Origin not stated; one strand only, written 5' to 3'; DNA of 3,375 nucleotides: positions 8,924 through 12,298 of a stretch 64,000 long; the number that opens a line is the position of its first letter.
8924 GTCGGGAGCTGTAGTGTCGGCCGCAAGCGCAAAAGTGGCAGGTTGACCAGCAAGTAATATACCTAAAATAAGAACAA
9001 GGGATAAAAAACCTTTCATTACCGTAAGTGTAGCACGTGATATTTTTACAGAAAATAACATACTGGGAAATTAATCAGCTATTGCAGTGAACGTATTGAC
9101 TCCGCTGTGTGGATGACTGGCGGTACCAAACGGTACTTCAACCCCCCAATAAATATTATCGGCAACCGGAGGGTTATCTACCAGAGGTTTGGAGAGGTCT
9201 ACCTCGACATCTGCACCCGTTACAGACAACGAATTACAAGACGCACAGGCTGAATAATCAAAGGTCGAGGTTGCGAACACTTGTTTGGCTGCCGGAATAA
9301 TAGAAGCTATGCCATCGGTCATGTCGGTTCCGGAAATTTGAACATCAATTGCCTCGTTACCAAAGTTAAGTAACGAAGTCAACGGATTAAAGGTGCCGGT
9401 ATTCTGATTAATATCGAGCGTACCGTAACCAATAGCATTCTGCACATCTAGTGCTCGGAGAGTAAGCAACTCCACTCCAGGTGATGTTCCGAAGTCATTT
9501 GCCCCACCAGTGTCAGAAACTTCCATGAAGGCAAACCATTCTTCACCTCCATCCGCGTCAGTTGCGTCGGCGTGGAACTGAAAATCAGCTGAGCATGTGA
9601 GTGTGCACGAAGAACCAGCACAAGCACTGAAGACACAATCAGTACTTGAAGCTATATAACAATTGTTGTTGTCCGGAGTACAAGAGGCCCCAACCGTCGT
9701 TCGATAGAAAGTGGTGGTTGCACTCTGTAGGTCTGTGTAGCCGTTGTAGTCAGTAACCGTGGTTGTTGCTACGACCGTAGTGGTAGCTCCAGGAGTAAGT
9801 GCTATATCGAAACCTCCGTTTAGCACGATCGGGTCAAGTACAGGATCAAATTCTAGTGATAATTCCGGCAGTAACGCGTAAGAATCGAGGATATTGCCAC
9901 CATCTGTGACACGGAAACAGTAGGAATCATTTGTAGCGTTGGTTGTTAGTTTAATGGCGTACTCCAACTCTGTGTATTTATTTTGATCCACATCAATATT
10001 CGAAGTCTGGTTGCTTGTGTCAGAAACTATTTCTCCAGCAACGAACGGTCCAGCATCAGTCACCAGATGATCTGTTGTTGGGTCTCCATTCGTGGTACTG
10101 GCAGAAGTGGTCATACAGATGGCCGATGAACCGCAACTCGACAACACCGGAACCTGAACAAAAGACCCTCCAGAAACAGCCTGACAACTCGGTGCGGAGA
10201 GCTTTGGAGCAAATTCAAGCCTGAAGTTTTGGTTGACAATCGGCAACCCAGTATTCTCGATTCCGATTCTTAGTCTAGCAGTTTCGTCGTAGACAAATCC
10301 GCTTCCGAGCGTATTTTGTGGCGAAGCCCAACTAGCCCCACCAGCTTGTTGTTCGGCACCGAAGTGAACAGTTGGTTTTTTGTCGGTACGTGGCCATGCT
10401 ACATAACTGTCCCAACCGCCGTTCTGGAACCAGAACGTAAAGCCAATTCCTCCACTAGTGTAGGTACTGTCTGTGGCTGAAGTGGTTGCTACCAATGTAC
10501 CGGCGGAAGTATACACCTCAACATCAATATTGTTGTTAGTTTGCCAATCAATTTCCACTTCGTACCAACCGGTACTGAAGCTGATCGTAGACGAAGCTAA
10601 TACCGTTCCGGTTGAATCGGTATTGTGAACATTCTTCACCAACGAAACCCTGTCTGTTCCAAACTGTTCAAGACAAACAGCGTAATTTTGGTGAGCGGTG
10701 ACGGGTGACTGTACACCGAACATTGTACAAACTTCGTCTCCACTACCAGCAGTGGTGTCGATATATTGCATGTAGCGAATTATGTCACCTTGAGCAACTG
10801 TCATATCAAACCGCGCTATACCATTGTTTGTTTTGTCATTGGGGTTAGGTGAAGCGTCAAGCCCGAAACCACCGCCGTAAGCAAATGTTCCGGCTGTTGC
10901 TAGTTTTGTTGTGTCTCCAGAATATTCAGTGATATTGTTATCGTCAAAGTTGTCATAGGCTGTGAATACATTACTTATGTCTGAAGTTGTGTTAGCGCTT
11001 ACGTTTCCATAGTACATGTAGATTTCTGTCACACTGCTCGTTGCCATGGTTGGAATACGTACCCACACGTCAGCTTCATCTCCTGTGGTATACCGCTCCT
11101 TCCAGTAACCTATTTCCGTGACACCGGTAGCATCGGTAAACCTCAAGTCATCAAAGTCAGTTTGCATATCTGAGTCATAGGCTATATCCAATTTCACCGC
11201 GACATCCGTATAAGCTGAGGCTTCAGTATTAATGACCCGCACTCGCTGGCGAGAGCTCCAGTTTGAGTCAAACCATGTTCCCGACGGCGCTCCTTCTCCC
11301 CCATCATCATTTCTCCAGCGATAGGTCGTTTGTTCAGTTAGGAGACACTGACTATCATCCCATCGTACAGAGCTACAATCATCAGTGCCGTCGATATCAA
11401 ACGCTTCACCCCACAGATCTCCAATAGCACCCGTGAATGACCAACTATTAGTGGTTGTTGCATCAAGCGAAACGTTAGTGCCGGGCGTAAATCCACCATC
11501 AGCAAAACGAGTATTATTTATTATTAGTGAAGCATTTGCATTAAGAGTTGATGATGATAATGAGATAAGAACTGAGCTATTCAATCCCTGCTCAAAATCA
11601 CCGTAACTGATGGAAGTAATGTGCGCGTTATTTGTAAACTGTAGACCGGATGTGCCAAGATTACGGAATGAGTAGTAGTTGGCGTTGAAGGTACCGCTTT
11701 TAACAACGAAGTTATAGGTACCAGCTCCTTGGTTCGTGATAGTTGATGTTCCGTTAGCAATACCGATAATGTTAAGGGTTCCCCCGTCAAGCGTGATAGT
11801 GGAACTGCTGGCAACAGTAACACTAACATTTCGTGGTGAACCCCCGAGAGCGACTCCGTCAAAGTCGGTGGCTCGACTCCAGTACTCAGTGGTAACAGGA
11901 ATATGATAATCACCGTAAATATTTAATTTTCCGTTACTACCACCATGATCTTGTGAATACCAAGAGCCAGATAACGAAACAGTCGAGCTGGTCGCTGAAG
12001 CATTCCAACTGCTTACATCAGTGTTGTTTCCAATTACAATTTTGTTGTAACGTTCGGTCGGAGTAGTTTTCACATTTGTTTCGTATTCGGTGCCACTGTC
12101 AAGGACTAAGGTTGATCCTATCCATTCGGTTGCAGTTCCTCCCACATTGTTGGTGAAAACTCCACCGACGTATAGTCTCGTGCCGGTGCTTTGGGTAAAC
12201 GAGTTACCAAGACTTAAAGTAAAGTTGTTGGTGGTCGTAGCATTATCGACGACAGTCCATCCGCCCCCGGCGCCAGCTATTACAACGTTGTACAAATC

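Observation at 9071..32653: A 23.6-kb single ORF encodes a 7,860-aa surface protein built from at least 8 DUF2341-LamG modules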

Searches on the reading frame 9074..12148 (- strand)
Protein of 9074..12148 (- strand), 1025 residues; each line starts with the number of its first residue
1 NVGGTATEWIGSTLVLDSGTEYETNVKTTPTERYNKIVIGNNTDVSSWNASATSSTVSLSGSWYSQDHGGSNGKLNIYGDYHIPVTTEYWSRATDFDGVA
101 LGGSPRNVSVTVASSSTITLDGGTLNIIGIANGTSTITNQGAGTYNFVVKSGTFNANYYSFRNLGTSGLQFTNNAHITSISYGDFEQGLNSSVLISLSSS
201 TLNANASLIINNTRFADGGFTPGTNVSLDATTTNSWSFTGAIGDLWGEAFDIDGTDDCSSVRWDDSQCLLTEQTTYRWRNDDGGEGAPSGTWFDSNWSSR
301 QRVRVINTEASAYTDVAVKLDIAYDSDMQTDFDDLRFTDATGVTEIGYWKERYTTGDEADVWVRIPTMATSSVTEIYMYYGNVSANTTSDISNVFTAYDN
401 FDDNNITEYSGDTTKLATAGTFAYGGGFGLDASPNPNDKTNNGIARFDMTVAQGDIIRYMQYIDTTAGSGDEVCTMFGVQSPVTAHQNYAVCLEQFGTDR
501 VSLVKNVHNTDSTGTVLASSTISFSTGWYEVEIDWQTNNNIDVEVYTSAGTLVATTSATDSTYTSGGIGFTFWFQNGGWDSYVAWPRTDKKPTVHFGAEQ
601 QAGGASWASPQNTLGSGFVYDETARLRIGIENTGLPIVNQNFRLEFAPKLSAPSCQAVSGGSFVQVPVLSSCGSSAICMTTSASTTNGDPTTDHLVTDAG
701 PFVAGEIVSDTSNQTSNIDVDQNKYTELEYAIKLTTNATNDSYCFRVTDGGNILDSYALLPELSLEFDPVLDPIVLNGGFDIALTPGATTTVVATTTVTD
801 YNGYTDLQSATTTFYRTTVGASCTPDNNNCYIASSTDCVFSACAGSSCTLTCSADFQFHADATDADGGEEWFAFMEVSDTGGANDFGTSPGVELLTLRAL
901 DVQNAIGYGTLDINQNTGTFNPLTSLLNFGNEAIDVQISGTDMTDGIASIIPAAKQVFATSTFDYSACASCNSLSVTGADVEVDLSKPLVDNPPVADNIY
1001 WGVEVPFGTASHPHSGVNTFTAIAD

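Call 34: find_related_loci(query=A1, collection=genome_contigs, flank=10000)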
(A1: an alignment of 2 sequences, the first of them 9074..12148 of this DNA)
Query A1 (1025 aa) in genome_contigs; peptide patterns used: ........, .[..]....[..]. (x = any residue, [..] = any of these).
106 stretches matched a pattern; 11 encode a relative of the query (tblastn E <= 1e-3); 11 distinct loci.
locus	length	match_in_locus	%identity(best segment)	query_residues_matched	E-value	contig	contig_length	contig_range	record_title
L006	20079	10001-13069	72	2-1025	0e+0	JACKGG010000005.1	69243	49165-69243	MAG: Candidatus Nomurabacteria bacterium isolate HK-STAS-PATE-28 HK-STAS-PATE-28_5, whole genome shotgun sequence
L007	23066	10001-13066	71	2-1025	0e+0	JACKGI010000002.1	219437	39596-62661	MAG: Candidatus Nomurabacteria bacterium isolate HK-STAS-PATE-30 HK-STAS-PATE-30_2, whole genome shotgun sequence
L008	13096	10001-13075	70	1-1025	0e+0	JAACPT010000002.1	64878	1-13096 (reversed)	MAG: Candidatus Parcubacteria bacterium isolate CG_2015-02_43_9 CG_2015-02_curated_scaffold_203, whole genome shotgun se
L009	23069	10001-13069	70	2-1025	0e+0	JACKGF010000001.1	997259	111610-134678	MAG: Candidatus Nomurabacteria bacterium isolate HK-STAS-PATE-27 HK-STAS-PATE-27_1, whole genome shotgun sequence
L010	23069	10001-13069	61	14-1025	0e+0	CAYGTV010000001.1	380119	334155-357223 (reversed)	MAG TPA_asm: uncultured Candidatus Saccharibacteria bacterium isolate ERP117304_co2_145 genome assembly, contig: NODE_23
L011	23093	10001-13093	59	3-1025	0e+0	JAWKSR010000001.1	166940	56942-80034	MAG: Candidatus Paceibacterota bacterium isolate AC3.73 AC3.73.fa-1, whole genome shotgun sequence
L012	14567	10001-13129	59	1-1025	0e+0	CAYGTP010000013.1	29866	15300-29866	MAG TPA_asm: uncultured Candidatus Saccharibacteria bacterium isolate ERP117304_co2_175 genome assembly, contig: NODE_13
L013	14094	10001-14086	70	2-600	0e+0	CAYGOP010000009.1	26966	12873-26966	MAG TPA_asm: uncultured Candidatus Saccharibacteria bacterium isolate ERP117304_co1_139 genome assembly, contig: NODE_18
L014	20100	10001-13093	60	4-1025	0e+0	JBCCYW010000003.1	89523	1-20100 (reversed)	MAG: Patescibacteria group bacterium isolate P01_F01_bin.20 k141_3107762_length_89523_cov_14.1654, whole genome shotgun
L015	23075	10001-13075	53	1-1025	0e+0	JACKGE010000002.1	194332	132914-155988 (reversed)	MAG: Candidatus Nomurabacteria bacterium isolate HK-STAS-PATE-26 HK-STAS-PATE-26_2, whole genome shotgun sequence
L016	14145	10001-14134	44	2-612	4e-153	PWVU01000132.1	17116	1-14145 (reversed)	MAG: Candidatus Kaiserbacteria bacterium isolate CSSed11_315 CS-Sed11-C4038, whole genome shotgun sequence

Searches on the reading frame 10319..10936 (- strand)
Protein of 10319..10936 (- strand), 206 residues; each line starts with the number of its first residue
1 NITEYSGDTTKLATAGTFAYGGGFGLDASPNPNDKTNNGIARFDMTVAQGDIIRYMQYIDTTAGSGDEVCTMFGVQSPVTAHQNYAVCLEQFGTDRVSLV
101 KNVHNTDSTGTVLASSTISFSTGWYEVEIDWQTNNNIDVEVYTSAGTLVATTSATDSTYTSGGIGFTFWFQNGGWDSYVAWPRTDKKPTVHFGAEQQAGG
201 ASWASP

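Call 89: search_solved_structures(query=A5, max_evalue=1)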
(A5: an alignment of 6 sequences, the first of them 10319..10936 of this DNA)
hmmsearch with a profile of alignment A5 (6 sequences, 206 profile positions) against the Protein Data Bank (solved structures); distinct sequences matched with E-value up to 1: 0.
